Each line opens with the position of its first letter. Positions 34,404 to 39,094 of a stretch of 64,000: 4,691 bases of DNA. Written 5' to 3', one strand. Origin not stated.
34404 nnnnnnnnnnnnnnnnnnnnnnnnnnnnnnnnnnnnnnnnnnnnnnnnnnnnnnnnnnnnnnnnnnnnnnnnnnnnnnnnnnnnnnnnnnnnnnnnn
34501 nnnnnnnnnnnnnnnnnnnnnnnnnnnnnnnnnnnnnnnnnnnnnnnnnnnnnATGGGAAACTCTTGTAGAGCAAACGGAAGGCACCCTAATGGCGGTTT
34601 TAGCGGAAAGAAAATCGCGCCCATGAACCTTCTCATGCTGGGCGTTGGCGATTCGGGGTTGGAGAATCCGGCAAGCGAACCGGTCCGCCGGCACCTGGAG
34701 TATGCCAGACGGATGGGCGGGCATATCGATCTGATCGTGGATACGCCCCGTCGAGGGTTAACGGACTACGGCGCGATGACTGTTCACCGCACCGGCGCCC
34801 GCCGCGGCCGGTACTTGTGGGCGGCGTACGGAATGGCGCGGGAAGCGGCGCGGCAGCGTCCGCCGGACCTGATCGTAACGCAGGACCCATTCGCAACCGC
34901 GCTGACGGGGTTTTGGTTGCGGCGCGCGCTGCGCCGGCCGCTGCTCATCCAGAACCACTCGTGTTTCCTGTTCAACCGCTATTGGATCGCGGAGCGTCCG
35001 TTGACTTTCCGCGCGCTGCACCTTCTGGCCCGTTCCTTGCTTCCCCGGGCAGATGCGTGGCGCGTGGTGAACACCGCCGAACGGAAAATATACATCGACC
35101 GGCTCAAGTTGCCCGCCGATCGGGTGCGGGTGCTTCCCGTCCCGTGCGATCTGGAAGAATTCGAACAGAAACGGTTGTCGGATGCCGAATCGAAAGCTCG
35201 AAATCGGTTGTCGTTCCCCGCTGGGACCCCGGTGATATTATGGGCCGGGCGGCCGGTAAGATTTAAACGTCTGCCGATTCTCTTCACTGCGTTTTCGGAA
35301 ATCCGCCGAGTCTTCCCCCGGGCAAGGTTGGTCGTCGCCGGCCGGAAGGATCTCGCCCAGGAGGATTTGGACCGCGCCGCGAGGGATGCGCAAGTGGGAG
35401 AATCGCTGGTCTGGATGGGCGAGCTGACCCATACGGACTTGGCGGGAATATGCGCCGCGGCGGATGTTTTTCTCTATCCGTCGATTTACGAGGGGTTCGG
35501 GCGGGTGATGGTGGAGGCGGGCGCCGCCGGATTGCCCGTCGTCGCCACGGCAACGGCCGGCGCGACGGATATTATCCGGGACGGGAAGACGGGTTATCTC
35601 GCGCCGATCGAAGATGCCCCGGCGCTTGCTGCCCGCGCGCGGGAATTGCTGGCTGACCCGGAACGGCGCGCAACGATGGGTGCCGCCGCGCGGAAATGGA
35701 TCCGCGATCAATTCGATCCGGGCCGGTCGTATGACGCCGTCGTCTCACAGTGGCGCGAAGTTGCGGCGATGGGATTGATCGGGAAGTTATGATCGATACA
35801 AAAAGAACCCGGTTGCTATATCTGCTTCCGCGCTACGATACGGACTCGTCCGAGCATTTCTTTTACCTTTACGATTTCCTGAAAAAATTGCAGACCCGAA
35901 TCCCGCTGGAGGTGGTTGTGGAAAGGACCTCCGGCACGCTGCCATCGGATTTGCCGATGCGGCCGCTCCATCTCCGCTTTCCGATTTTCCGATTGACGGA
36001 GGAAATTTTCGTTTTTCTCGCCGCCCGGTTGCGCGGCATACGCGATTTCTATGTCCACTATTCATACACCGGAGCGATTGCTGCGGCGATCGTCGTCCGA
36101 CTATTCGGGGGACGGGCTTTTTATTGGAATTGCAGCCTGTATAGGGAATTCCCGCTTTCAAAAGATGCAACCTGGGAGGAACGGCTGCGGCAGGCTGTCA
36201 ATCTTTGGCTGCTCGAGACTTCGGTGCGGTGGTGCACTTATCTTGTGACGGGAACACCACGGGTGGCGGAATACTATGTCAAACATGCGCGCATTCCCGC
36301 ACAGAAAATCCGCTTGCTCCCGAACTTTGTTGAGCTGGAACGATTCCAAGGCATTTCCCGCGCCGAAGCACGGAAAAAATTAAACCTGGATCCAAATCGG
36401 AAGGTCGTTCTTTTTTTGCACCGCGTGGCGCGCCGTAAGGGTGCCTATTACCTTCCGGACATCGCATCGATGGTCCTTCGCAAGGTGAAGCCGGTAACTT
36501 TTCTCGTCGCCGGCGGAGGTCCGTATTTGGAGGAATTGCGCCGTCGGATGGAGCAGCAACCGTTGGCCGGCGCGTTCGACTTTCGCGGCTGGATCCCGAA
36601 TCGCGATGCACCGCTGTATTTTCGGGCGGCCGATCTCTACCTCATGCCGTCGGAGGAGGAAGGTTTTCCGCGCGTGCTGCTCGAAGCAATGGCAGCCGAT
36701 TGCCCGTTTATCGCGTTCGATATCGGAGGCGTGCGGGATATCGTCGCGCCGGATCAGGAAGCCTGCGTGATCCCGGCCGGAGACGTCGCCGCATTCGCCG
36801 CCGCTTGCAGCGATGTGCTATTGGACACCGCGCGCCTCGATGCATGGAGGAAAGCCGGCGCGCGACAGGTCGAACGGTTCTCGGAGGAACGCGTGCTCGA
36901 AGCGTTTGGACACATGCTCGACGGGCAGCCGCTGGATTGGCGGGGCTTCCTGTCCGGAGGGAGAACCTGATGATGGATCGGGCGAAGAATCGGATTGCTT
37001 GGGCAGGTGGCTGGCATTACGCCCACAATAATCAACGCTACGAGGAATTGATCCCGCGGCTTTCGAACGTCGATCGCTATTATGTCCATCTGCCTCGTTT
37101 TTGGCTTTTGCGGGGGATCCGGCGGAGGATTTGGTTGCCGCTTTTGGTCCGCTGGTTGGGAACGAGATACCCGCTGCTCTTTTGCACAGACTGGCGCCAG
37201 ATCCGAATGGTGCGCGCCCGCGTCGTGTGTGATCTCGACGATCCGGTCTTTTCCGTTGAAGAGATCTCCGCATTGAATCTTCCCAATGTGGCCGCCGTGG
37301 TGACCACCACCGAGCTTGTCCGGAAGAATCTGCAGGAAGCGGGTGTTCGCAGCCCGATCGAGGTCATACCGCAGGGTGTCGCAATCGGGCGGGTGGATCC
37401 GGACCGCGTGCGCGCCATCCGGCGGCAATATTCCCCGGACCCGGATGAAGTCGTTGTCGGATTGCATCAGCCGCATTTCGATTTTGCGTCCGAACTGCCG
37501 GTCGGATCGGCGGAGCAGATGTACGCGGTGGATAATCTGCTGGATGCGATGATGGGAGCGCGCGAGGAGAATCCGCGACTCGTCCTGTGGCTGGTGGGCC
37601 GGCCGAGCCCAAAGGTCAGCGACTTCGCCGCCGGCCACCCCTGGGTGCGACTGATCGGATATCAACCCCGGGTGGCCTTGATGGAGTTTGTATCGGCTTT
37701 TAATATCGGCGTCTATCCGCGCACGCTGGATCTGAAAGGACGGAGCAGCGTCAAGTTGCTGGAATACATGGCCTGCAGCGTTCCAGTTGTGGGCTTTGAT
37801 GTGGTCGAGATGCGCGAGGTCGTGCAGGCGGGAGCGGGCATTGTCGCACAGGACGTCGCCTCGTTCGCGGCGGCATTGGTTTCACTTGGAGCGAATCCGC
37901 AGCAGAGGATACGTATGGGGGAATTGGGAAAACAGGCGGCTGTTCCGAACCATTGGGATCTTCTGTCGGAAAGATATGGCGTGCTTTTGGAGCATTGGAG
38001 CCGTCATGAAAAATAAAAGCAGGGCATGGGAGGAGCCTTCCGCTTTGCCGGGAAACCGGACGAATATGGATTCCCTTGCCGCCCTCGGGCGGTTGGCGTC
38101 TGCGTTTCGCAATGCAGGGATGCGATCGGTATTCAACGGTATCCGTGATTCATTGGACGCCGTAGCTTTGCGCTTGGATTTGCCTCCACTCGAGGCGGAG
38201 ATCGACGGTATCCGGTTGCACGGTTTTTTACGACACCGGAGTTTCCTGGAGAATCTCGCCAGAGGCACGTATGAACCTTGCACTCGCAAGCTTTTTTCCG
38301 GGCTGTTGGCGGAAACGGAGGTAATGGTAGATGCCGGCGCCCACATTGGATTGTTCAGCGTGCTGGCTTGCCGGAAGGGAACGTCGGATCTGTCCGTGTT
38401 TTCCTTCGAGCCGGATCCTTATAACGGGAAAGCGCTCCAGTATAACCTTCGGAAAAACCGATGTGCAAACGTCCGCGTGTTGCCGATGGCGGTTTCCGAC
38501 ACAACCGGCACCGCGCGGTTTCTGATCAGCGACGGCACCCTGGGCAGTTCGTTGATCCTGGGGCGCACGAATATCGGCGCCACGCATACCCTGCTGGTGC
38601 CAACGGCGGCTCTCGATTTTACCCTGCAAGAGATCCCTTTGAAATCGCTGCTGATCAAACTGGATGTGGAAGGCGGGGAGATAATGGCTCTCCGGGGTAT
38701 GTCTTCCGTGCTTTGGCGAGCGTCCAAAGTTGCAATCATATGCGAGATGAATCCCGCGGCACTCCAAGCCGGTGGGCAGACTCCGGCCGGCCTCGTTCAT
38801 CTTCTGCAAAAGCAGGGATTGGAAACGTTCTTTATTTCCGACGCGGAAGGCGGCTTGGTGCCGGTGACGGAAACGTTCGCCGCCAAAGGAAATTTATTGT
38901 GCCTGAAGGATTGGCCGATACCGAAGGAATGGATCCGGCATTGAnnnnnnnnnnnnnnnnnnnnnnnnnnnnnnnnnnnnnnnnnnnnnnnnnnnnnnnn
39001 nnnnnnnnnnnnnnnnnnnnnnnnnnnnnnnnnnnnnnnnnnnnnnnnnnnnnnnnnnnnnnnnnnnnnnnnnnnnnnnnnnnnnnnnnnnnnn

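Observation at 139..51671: A ~51-kb unidirectional glycan-assembly supercluster pairs a Wzm/Wzt ABC exporter with eight GT-C-like polytopic membrane proteins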

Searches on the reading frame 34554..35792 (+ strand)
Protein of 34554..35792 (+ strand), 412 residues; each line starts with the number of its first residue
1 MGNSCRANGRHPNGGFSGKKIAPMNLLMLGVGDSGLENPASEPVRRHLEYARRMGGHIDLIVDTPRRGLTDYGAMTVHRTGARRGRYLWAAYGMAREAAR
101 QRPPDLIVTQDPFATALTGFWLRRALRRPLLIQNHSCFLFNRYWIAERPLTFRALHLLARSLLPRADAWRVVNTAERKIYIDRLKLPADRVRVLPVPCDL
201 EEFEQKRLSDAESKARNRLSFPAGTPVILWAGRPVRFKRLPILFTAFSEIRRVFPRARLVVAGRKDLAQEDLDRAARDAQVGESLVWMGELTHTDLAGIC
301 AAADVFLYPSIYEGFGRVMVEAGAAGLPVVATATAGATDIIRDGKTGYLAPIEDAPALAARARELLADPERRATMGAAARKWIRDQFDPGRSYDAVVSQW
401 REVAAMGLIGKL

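Call 6: search_protein_families(library=pfam, proteins=[window:34554-35792:+], max_evalue=0.01)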
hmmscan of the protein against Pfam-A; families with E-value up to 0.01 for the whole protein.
window:34554-35792:+ (412 aa): 6 families
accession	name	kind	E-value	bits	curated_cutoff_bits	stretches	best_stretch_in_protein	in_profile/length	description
PF00534.26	Glycos_transf_1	-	1e-34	120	26.4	1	214-382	4-172/172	Glycosyl transferases group 1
PF13692.12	Glyco_trans_1_4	-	1.4e-30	106.9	27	1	226-368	2-142/142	Glycosyl transferases group 1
PF13439.12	Glyco_transf_4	-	4.2e-14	53.4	28.5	1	47-201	11-169/170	Glycosyltransferase Family 4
PF20706.3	GT4-conflict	-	4.2e-12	46.2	26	1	217-380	190-369/385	Family 4 Glycosyltransferase in conflict systems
PF13579.12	Glyco_trans_4_4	-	1.1e-11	45.8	29.7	1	49-196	12-157/158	Glycosyl transferase 4-like domain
PF13524.12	Glyco_trans_1_2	-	6.3e-07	29.9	25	1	255-389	13-135/144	Glycosyl transferase-like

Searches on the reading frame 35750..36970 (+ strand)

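Call 6: search_protein_families(library=pfam, proteins=[window:35750-36970:+], max_evalue=0.01)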
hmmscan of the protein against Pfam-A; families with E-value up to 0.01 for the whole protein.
window:35750-36970:+ (406 aa): 5 families
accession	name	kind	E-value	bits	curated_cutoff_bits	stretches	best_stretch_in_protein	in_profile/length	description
PF00534.26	Glycos_transf_1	-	9.1e-33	113.6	26.4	1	204-371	2-170/172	Glycosyl transferases group 1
PF13692.12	Glyco_trans_1_4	-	2.4e-29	102.9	27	1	217-358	1-141/142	Glycosyl transferases group 1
PF13439.12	Glyco_transf_4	-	5.8e-06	26.9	28.5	1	39-198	7-170/170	Glycosyltransferase Family 4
PF13524.12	Glyco_trans_1_2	-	5.6e-05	23.6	25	1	250-375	16-130/144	Glycosyl transferase-like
PF20706.3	GT4-conflict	-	0.00022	20.8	26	1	291-342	279-335/385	Family 4 Glycosyltransferase in conflict systems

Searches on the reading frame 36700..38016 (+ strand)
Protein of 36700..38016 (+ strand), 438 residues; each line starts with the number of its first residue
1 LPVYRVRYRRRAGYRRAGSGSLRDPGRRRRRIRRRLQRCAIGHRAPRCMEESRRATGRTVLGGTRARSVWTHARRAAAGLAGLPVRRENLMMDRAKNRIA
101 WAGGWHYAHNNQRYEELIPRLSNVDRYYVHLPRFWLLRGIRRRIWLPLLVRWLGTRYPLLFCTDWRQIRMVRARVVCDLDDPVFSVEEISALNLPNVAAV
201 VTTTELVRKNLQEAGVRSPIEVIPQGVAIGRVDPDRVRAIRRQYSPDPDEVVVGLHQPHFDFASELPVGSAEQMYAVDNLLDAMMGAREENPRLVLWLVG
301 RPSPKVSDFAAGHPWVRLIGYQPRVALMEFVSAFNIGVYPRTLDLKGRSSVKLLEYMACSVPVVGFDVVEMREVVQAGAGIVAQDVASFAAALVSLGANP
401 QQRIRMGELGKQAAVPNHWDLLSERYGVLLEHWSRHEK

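Call 6: search_protein_families(library=pfam, proteins=[window:36700-38016:+], max_evalue=0.01)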
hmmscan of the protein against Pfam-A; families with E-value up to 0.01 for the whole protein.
window:36700-38016:+ (438 aa): 3 families
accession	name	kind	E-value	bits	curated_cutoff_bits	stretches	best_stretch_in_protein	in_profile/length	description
PF13692.12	Glyco_trans_1_4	-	3e-15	57.2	27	1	268-396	7-139/142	Glycosyl transferases group 1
PF00534.26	Glycos_transf_1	-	2.9e-10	40.4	26.4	1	268-412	21-171/172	Glycosyl transferases group 1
PF13524.12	Glyco_trans_1_2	-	3.6e-05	24.2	25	1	323-418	36-133/144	Glycosyl transferase-like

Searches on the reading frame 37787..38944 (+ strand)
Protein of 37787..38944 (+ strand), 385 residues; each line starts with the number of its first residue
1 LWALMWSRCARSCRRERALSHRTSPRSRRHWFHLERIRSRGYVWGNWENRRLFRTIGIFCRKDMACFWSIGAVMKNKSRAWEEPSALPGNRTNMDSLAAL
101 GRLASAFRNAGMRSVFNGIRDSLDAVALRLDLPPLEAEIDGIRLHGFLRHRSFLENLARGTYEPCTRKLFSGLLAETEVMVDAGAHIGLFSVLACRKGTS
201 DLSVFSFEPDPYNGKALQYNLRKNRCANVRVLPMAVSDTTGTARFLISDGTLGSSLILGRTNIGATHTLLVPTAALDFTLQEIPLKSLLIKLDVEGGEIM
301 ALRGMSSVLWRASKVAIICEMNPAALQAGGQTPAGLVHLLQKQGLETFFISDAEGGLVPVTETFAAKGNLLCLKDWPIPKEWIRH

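Call 7: search_protein_families(library=pfam, proteins=[window:37787-38944:+], max_evalue=0.01)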
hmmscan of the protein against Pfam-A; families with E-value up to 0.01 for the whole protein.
window:37787-38944:+ (385 aa): 1 family
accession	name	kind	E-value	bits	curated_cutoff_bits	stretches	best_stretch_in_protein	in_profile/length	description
PF05050.19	Methyltransf_21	-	1.5e-11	45.2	22.7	1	182-342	1-168/173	Methyltransferase FkbM domain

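Call 72: search_protein_families(library=ncbifam, proteins=[window:38006-38944:+], max_evalue=0.00001)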
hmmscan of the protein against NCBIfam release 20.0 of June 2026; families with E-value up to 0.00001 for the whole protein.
window:38006-38944:+ (312 aa): 1 family
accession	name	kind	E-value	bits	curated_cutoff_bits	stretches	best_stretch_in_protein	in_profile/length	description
TIGR01444.1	fkbM_fam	subfamily_domain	1e-26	94.1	37.7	1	106-244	1-139/143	FkbM family methyltransferase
